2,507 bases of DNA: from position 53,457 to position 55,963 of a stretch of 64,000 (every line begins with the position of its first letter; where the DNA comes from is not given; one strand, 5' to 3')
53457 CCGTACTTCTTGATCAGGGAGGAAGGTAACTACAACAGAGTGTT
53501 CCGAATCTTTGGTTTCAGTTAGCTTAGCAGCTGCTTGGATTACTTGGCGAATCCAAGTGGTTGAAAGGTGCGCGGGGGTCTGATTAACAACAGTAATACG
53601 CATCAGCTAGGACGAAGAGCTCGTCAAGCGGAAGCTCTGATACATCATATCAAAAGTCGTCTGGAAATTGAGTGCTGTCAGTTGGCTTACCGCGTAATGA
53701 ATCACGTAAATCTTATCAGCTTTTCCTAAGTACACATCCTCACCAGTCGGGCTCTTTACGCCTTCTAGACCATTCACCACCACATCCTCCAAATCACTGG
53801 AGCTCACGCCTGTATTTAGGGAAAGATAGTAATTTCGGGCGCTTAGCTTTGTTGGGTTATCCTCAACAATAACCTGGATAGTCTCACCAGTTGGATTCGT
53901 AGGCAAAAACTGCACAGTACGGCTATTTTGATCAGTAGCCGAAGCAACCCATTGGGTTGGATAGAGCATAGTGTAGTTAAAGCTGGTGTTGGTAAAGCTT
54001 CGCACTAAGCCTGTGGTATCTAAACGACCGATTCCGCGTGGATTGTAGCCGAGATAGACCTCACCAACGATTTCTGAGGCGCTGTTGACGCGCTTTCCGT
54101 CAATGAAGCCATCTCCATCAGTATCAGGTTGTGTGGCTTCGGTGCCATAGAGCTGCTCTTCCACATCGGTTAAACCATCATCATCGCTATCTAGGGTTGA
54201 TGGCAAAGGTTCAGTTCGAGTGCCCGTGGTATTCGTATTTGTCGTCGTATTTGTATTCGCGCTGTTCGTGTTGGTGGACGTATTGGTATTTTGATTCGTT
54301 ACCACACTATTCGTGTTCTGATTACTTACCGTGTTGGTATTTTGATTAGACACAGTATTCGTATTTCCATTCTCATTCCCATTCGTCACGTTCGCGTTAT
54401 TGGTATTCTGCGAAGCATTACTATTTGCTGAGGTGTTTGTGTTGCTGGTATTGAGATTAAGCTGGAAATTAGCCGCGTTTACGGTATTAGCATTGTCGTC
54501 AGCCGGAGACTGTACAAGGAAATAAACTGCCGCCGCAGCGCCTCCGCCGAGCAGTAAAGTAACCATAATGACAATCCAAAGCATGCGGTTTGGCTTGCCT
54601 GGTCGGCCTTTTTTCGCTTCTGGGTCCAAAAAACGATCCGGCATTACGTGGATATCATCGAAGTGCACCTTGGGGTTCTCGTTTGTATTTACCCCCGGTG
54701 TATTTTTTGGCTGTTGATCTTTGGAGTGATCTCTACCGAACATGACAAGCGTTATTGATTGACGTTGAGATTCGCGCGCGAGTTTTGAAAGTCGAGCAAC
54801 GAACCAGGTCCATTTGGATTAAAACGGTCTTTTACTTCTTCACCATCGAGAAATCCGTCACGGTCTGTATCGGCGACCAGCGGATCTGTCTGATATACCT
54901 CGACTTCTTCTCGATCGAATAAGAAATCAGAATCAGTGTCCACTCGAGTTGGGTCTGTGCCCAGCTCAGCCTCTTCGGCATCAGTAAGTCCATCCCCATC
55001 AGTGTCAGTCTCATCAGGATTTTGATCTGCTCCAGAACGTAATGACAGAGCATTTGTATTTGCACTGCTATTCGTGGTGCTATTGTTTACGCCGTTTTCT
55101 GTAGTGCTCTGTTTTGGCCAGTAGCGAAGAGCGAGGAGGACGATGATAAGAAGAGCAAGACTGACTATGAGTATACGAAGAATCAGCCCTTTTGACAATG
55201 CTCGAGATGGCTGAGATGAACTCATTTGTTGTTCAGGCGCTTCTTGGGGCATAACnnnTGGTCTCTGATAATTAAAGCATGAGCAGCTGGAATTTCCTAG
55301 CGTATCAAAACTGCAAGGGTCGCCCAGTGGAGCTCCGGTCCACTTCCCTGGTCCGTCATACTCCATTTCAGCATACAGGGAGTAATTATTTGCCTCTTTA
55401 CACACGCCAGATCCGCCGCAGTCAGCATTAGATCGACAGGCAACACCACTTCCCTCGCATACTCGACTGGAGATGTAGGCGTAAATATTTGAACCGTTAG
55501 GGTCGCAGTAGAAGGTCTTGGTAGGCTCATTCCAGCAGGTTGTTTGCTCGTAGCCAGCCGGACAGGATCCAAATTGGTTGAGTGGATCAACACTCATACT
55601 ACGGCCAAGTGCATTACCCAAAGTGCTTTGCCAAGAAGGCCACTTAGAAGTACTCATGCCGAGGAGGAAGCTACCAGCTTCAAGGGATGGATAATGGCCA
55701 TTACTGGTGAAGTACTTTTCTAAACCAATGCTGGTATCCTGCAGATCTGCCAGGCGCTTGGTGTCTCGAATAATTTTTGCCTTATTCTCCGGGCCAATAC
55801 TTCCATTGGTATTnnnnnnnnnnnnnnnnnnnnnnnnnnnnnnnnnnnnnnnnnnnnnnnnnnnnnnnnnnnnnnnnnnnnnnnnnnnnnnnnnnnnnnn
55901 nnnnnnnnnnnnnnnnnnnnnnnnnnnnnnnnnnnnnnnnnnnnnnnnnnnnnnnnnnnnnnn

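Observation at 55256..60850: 1864-aa Cys-rich surface protein with T4SS-pilin-like N-terminal hairpin, preceded by two TSP3-repeat proteins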

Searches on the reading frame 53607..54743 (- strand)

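Call 4: search_protein_families(library=pfam, proteins=[window:53607-54743:-], max_evalue=1)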
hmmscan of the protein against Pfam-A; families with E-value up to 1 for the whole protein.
window:53607-54743:- (378 aa): 5 families
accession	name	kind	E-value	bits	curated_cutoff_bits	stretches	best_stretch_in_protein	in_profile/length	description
PF22251.1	PFF1_TM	-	0.0028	17.6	32.3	1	96-197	121-224/300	Vacuolar membrane protease, transmembrane domain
PF09307.15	MHC2-interact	-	0.016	15.5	26.9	1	57-105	36-83/109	CLIP, MHC2 interacting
PF10428.14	SOG2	-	0.017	15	26.9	1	100-185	217-310/475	RAM signalling pathway protein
PF06781.17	CrgA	-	0.27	11.9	24.8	1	45-89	24-67/89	Cell division protein CrgA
PF18884.5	TSP3_bac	-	0.78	10.1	25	0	185-201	1-17/22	Bacterial TSP3 repeat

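Call 5: search_protein_families(library=ncbifam, proteins=[window:53607-54743:-], max_evalue=1)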
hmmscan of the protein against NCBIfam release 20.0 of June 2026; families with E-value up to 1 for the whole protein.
window:53607-54743:- (378 aa): 12 families
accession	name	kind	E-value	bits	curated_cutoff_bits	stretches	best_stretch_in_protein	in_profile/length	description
NF008109.0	PRK10856.1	equivalog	0.00055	19.7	208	1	45-179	107-234/334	cytoskeleton protein RodZ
NF047351.1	lipase_YSIRK_Sa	exception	0.002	16.5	650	1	57-178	18-137/704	YSIRK-targeted triacylglycerol lipase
NF033761.1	gliding_GltJ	equivalog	0.013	14.6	450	1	42-173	360-491/671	adventurous gliding motility protein GltJ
NF033765.2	gliding_CglD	equivalog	0.016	13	400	1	108-218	135-240/1124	adventurous gliding motility lipoprotein CglD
NF043060.1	MAP_0585_fam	equivalog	0.018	15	170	1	96-178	49-165/319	MAP_0585 family protein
NF004285.1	PRK05696.1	equivalog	0.035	13.9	179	1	48-99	15-54/171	flagellar basal body-associated protein FliL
NF040691.1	MtrAB_MtrB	equivalog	0.055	12.5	450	1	58-234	9-175/507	MtrAB system histidine kinase MtrB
NF006283.1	PRK08455.1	equivalog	0.092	12.4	187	1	44-116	9-80/182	flagellar basal body-associated protein FliL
NF051431.1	Rv0361_Cterm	subfamily_domain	0.13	12.5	37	1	57-172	9-126/140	Rv0361 family membrane protein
NF033849.1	ser_rich_anae_1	subfamily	0.17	9.1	650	1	98-175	236-315/1163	serine-rich protein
NF010293.0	PRK13733.1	subfamily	0.35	11.2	150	1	54-177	5-126/171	F-type conjugal transfer protein TraV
NF052608.1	TrhMmycExpMmpL3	equivalog_domain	0.83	7.8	1400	0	84-189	852-954/992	trehalose monomycolate exporter MmpL3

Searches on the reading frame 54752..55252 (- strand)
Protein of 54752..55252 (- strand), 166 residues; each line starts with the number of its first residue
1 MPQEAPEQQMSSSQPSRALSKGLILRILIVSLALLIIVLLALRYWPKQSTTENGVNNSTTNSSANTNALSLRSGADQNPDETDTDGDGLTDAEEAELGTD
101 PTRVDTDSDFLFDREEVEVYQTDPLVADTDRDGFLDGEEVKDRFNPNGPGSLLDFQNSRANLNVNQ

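Call 4: search_protein_families(library=pfam, proteins=[window:54752-55252:-], max_evalue=1)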
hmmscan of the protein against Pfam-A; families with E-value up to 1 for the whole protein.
window:54752-55252:- (166 aa): 9 families
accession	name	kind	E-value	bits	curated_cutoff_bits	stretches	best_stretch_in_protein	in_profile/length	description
PF18884.5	TSP3_bac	-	5e-12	45.9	25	2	83-102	1-20/22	Bacterial TSP3 repeat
PF03495.19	Binary_toxB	-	0.0062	17.1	25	1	83-145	2-65/78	Clostridial binary toxin B/anthrax toxin PA Ca-binding domain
PF12685.13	SpoIIIAH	-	0.034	14.5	30.6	1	27-98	4-66/191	SpoIIIAH-like protein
PF00036.39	EF-hand_1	-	0.051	13.6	25.4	1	127-142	9-24/29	EF hand domain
PF13202.12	EF-hand_5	-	0.06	13.3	25.9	1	127-141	8-22/25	EF hand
PF00689.26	Cation_ATPase_C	-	0.086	13.1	27.3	1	4-64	27-84/175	Cation transporting ATPase, C-terminus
PF10177.14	DUF2371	-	0.16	12.7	22.9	1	22-66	41-84/143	Uncharacterised conserved protein (DUF2371)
PF13405.12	EF-hand_6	-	0.26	11.6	25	1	127-142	9-24/30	EF-hand domain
PF23657.1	DUF7151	-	0.29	11.6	27.2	0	128-142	27-41/46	Domain of unknown function (DUF7151)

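Call 5: search_protein_families(library=ncbifam, proteins=[window:54752-55252:-], max_evalue=1)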
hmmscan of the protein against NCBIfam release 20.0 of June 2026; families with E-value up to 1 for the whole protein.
window:54752-55252:- (166 aa): 7 families
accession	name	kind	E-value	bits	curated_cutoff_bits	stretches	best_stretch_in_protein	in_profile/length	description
NF033765.2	gliding_CglD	equivalog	6.8e-07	27.5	400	1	65-143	159-244/1124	adventurous gliding motility lipoprotein CglD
NF047639.1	throspo3_MtsD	equivalog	0.00079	17.7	800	1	73-146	450-527/651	cell-cell cohesion protein MtsD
NF042931.1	SAG1386_EF1546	equivalog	0.015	15.4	80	1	11-71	17-78/158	SAG1386/EF1546 family surface-associated protein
TIGR03593.1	yidC_nterm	equivalog_domain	0.064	12.8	58.25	1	28-107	4-81/363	membrane protein insertase YidC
NF002334.0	PRK01294.1-2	equivalog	0.13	11.3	285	1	28-73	4-47/336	lipase secretion chaperone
NF053806.1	lanmdlnLanM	equivalog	0.44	10.6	135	1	78-140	29-95/132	lanmodulin LanM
NF042425.1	Amuc_1099_fam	equivalog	0.98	8.9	50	0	122-150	123-151/321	Amuc_1099 family pilus-like system protein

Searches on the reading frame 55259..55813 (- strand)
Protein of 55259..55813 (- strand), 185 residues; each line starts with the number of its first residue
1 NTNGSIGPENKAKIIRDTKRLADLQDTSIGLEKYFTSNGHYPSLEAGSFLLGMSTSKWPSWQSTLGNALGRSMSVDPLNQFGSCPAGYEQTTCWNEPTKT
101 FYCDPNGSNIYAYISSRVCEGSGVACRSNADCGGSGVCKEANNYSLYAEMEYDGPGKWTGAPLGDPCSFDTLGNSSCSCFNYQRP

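Call 73: search_protein_representatives(alignment_id=A5)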
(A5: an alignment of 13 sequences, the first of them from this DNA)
Query: 13 sequences, 160 profile positions. Proteins with E-value up to 0.001 (for the whole library): 1516; up to 1e-10: 1369; up to 1e-30: 219. The best 150 are listed.
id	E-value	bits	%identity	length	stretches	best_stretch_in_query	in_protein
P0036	2.3e-57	209.8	-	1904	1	3-159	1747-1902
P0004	2.7e-57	209.6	-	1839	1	1-159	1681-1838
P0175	5.2e-54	198.9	-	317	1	1-158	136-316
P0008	1.1e-52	194.5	-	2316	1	5-159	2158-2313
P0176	5.1e-52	192.4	-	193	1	7-159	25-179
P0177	1.1e-51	191.3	-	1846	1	5-159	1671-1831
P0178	1.4e-51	191.0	-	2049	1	10-159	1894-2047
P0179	2.1e-50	187.2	-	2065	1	4-159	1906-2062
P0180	1.1e-49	184.9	-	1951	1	1-159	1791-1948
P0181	1.7e-49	184.2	-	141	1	19-159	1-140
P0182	2.2e-49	183.8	-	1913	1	4-158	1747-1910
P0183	3.7e-49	183.1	-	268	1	1-158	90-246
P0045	6.2e-49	182.4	-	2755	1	1-159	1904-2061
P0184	1.2e-48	181.4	-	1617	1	1-159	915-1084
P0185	1.7e-48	180.9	-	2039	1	4-159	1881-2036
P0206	8.6e-44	165.7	-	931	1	7-155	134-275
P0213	1.1e-42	162.1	-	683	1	8-142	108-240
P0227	2.0e-40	154.7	-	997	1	9-139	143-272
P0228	2.1e-40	154.7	-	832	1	3-144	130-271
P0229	2.2e-40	154.6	-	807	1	6-155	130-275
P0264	4.6e-37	143.8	-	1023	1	5-140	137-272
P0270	1.7e-36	142.0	-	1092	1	4-141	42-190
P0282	1.5e-35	138.9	-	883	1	2-155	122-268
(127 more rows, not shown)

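Call 77: search_solved_structures(query=A5, max_evalue=10, show_alignments=2)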
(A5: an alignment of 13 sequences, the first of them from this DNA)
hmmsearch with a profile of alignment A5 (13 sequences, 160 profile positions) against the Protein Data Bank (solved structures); distinct sequences matched with E-value up to 10: 2.
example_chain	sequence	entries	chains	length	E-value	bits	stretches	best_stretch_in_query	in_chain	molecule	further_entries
6ani_H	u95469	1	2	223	0.2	14.9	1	53-119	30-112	Coltuximab Fab heavy chain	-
7jic_H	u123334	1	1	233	0.22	14.8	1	53-119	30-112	Coltuximab Heavy Chain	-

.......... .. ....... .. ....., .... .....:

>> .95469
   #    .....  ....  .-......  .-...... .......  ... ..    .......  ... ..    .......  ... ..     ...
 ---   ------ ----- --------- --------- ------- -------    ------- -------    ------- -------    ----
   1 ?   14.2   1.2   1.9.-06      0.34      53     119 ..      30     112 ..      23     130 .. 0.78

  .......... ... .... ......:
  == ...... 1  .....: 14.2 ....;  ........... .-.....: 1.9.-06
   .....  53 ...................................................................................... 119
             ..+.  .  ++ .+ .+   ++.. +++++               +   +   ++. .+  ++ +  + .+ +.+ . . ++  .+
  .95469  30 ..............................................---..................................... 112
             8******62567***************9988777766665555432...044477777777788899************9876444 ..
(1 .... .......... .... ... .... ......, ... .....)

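Call 78: search_protein_families(library=pfam, proteins=[P0206, P0227, P0228, P0229, P0264, P0282, P0213, P0270], max_evalue=0.001)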
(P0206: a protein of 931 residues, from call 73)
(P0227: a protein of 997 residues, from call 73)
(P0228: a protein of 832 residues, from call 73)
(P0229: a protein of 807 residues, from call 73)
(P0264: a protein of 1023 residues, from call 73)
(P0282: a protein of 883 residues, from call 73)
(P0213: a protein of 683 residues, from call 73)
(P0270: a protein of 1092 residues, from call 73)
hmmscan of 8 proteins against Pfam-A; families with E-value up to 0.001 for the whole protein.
P0206 (931 aa): 1 family
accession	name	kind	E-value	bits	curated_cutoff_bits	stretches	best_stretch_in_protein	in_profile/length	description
PF02412.23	TSP_3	-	3e-06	27.2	25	1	306-348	1-36/36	Thrombospondin type 3 repeat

P0227 (997 aa): 0 families

P0228 (832 aa): 1 family
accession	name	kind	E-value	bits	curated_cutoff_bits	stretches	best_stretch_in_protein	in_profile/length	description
PF02412.23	TSP_3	-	3.9e-14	52.5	25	2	304-345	2-36/36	Thrombospondin type 3 repeat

P0229 (807 aa): 1 family
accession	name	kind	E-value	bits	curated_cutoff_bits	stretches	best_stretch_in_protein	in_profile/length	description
PF02412.23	TSP_3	-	2.3e-08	34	25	0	305-346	2-36/36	Thrombospondin type 3 repeat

P0264 (1023 aa): 0 families

P0282 (883 aa): 2 families
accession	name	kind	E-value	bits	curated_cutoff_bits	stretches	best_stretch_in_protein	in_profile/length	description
PF02412.23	TSP_3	-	2.3e-08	34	25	1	303-345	1-36/36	Thrombospondin type 3 repeat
PF04879.21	Molybdop_Fe4S4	-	0.00033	21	22.7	0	484-515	6-36/55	Molybdopterin oxidoreductase Fe4S4 domain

P0213 (683 aa): 1 family
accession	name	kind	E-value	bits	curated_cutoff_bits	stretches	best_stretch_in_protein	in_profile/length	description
PF02412.23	TSP_3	-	7.8e-14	51.5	25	1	376-404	8-36/36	Thrombospondin type 3 repeat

P0270 (1092 aa): 1 family
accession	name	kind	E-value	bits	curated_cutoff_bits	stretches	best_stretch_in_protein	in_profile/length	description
PF00200.28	Disintegrin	-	1.8e-06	29.1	35.1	2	962-991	46-75/75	Disintegrin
